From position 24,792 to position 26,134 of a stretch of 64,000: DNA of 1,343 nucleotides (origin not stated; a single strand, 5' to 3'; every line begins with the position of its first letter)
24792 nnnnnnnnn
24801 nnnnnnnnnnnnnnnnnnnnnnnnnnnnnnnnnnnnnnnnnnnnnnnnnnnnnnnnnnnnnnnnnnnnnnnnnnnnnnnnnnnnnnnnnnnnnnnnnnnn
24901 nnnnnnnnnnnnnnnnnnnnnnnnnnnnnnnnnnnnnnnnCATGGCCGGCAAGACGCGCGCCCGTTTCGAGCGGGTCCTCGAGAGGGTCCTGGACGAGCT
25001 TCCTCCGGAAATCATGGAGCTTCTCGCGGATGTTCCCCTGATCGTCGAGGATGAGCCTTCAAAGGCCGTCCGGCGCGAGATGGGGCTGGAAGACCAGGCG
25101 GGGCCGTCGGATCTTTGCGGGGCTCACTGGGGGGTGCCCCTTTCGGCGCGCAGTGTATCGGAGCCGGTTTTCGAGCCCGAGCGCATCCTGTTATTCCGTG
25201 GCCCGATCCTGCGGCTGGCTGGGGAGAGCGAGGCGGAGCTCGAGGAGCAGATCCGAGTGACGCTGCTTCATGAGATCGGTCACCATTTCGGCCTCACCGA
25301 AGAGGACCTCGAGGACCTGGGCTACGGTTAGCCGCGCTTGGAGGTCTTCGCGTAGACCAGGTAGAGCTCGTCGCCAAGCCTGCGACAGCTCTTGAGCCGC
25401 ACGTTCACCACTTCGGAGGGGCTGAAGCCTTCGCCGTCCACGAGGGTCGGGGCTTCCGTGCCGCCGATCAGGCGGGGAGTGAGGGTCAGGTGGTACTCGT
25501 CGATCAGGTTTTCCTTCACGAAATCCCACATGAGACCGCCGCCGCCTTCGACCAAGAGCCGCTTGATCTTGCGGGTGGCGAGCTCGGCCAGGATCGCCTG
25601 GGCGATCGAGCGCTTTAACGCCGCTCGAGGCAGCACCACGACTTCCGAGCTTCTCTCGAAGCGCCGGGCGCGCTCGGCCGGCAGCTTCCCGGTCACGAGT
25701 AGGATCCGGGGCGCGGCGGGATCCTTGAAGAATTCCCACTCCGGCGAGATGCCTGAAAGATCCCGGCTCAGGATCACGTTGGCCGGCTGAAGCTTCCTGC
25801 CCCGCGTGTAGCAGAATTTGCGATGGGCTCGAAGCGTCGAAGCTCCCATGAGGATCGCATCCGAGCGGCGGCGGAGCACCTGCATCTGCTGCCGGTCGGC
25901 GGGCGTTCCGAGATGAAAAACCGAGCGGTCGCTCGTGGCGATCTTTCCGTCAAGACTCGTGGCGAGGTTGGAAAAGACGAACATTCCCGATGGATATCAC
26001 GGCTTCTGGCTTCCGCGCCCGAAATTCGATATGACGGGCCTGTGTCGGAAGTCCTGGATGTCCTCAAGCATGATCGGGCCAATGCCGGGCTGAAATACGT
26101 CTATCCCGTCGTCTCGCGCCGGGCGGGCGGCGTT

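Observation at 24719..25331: Flp/Fap-like prepilin mini-gene immediately followed by a zincin-type HExxH protein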

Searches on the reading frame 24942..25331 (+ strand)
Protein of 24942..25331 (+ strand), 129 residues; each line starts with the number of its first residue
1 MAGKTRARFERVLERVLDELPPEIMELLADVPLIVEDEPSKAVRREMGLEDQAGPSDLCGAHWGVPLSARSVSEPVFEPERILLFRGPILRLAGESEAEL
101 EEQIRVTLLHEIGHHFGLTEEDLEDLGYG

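Call 3: search_protein_families(library=pfam, proteins=[window:24942-25331:+], max_evalue=1)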
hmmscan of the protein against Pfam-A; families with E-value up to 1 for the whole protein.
window:24942-25331:+ (129 aa): 4 families
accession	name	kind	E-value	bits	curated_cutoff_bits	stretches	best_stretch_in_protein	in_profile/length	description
PF06262.17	Zincin_1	-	4.9e-26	91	22.4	1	28-127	1-96/97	Zincin-like metallopeptidase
PF13574.12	Reprolysin_2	-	0.063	13.6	27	1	99-119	121-140/195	Metallo-peptidase family M12B Reprolysin-like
PF16313.11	DUF4953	-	0.31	10.6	24.2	1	97-119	6-28/316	Met-zincin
PF13582.12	Reprolysin_3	-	0.35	11.8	22.4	1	106-118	108-120/123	Metallo-peptidase family M12B Reprolysin-like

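Call 4: search_protein_families(library=ncbifam, proteins=[window:24942-25331:+], max_evalue=1)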
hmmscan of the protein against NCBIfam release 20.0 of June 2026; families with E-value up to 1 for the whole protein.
window:24942-25331:+ (129 aa): 4 families
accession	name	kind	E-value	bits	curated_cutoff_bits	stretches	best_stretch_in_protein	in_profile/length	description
NF053766.1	ZapA_metallo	exception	0.046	12.7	940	1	92-119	160-187/483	ZapA family metalloprotease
NF052439.1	HMPDioxPhnZ1GIM8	equivalog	0.083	12.4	300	1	92-122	54-82/199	hydroxymethylphosphonate dioxygenase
NF033823.0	archmetzin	subfamily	0.093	12.7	145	1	95-119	113-137/170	archaemetzincin family Zn-dependent metalloprotease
NF035945.1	Zn_serralysin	subfamily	0.17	11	500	1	96-119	153-176/462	serralysin family metalloprotease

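Call 62: search_solved_structures(query=window:24942-25331:+, max_evalue=0.01, show_alignments=1)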
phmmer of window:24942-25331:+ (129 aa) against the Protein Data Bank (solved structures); distinct sequences matched with E-value up to 0.01: 1.
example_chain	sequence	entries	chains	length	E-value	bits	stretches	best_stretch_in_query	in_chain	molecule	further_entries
3e11_A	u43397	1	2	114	3.2e-16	63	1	23-128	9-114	predicted zincin-like metalloprotease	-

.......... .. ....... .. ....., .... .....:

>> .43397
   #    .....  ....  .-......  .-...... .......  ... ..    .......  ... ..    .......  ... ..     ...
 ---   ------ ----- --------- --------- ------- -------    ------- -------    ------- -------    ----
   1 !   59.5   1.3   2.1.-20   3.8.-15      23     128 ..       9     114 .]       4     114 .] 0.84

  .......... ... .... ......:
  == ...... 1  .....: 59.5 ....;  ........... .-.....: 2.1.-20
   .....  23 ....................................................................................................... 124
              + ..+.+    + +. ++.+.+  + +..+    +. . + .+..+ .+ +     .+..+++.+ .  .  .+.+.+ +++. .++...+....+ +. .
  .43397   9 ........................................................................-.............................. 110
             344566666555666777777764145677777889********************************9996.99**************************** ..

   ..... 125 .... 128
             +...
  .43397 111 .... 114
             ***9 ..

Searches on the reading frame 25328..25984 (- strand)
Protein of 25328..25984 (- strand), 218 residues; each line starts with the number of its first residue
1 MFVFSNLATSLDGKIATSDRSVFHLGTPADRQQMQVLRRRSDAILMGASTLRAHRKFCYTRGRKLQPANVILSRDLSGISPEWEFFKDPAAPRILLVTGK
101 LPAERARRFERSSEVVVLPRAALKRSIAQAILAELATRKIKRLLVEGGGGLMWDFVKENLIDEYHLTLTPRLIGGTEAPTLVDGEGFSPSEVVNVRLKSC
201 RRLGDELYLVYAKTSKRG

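Call 3: search_protein_families(library=pfam, proteins=[window:25328-25984:-], max_evalue=1)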
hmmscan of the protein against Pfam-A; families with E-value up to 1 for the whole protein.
window:25328-25984:- (218 aa): 1 family
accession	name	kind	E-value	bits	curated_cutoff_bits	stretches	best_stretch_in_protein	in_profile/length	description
PF01872.23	RibD_C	-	5.5e-38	131.2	24.1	1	2-207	2-195/197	RibD C-terminal domain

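Call 4: search_protein_families(library=ncbifam, proteins=[window:25328-25984:-], max_evalue=1)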
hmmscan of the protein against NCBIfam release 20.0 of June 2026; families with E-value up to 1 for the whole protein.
window:25328-25984:- (218 aa): 7 families
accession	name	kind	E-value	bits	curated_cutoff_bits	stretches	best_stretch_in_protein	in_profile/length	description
TIGR01508.1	rib_reduct_arch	equivalog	5.2e-39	133.6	186.45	1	1-209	1-206/210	2,5-diamino-6-(ribosylamino)-4(3H)-pyrimidinone 5'-phosphate reductase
TIGR00227.1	ribD_Cterm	domain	7.6e-38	130.2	150.15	1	2-211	4-214/216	riboflavin-specific deaminase C-terminal domain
TIGR00326.1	eubact_ribD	equivalog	1.5e-24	86.9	156.35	1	2-209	142-342/343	bifunctional diaminohydroxyphosphoribosylaminopyrimidine deaminase/5-amino-6-(5-phosphoribosylamino)uracil reductase RibD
NF010663.0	PRK14059.1-1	equivalog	2.5e-22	79.5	184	1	6-200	33-237/253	pyrimidine reductase family protein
NF010664.0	PRK14059.1-2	equivalog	2e-20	73.5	226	1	2-195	38-239/257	pyrimidine reductase family protein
NF010665.0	PRK14059.1-4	equivalog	6.1e-16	58.5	274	1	3-207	43-250/260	pyrimidine reductase family protein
NF008052.0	PRK10786.1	equivalog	4.7e-09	35.4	500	1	3-209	149-362/367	bifunctional diaminohydroxyphosphoribosylaminopyrimidine deaminase/5-amino-6-(5-phosphoribosylamino)uracil reductase RibD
